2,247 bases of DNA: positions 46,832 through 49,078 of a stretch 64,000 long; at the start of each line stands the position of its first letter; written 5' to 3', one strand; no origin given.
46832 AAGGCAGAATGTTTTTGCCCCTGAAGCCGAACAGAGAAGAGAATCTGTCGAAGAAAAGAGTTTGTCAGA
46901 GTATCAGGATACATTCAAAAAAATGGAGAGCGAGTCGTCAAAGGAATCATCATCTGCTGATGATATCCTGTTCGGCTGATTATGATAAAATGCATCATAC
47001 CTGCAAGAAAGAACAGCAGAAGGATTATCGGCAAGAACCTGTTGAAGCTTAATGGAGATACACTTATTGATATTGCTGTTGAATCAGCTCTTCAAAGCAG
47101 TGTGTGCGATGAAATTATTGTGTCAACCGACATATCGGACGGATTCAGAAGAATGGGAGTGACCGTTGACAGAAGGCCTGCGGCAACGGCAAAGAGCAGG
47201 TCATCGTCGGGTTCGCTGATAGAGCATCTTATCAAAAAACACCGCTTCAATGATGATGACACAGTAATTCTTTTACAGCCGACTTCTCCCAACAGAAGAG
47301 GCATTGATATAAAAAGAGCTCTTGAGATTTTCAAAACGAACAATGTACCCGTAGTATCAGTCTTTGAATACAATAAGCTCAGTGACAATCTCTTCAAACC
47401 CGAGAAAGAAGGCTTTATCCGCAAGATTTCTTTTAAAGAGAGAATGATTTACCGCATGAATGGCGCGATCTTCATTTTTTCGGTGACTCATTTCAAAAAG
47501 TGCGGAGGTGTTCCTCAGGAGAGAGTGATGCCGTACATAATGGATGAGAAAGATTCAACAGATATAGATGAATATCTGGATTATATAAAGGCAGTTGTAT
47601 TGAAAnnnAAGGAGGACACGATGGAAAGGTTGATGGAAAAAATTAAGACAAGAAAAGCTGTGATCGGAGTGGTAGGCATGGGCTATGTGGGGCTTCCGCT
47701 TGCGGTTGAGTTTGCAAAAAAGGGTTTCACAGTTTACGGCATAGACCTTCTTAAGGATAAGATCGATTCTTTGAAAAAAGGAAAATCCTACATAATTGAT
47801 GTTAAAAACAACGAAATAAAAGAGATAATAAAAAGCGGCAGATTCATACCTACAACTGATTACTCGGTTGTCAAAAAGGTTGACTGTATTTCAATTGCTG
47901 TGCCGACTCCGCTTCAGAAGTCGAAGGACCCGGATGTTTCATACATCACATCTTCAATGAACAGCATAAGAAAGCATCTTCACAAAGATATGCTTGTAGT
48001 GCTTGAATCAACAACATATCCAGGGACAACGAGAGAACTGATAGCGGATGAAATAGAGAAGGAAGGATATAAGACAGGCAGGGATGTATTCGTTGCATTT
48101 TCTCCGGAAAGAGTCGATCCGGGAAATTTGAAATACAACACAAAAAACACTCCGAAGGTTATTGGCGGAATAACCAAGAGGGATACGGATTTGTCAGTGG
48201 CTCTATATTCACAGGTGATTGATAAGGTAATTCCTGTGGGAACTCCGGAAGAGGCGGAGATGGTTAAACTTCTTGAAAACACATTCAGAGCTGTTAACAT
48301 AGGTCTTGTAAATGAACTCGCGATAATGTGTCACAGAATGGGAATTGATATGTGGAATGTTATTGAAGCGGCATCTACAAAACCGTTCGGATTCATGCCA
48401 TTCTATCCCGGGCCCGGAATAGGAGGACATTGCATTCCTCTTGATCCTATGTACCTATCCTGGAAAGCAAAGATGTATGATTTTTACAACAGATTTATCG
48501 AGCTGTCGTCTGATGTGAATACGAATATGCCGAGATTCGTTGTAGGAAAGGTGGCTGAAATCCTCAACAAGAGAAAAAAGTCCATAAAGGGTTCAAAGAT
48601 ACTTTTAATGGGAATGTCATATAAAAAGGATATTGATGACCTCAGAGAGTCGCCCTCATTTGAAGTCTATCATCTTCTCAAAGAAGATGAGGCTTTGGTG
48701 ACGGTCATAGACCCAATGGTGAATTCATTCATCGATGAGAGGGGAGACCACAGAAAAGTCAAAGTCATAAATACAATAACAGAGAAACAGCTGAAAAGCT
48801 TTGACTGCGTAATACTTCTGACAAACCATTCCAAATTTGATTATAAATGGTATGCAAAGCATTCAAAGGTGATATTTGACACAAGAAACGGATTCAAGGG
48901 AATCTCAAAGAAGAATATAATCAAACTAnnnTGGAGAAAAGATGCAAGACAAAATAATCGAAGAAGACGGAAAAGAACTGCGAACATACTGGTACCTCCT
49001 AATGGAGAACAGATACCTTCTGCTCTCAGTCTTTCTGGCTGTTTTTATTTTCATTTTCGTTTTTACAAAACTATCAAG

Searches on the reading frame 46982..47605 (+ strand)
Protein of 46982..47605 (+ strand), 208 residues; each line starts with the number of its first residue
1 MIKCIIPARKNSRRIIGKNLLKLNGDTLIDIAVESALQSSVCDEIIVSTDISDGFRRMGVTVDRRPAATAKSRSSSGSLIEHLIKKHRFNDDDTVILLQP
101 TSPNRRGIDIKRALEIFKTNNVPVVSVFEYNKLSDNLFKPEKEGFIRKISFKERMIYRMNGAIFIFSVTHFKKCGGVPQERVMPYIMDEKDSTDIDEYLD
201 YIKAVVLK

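Call 49: search_protein_families(library=pfam, proteins=[window:46982-47605:+], max_evalue=0.00001)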
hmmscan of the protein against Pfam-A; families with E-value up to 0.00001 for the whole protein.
window:46982-47605:+ (208 aa): 1 family
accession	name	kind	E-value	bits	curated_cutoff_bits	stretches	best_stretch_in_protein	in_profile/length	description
PF02348.25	CTP_transf_3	-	1.4e-16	61.4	22.6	1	4-128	2-126/217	Cytidylyltransferase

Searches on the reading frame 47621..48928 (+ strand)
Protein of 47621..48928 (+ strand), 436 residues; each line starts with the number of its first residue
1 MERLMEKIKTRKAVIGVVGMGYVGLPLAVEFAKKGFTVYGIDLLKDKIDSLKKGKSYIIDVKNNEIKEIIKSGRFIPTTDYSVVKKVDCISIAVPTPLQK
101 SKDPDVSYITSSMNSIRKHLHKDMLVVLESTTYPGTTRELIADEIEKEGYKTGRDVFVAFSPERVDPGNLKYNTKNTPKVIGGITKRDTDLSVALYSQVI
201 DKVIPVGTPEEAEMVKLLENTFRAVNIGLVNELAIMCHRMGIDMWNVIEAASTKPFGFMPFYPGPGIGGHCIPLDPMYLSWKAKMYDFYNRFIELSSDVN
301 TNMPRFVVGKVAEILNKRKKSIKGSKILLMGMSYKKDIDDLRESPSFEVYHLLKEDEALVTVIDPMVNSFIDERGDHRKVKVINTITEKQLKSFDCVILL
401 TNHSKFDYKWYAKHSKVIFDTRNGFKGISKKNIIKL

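Call 49: search_protein_families(library=pfam, proteins=[window:47621-48928:+], max_evalue=0.00001)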
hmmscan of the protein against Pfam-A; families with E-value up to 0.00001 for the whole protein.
window:47621-48928:+ (436 aa): 4 families
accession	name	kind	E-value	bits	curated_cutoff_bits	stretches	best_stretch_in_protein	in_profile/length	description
PF03721.20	UDPG_MGDP_dh_N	-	5.4e-43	147.2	27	1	15-190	3-181/187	UDP-glucose/GDP-mannose dehydrogenase family, NAD binding domain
PF00984.24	UDPG_MGDP_dh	-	5.3e-32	110.2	25.4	1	210-301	1-93/94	UDP-glucose/GDP-mannose dehydrogenase family, central domain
PF03720.21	UDPG_MGDP_dh_C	-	2e-23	83.1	30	1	329-425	2-101/103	UDP-glucose/GDP-mannose dehydrogenase family, UDP binding domain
PF03446.21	NAD_binding_2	-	1.9e-09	38.2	21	1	15-149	2-111/161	NAD binding domain of 6-phosphogluconate dehydrogenase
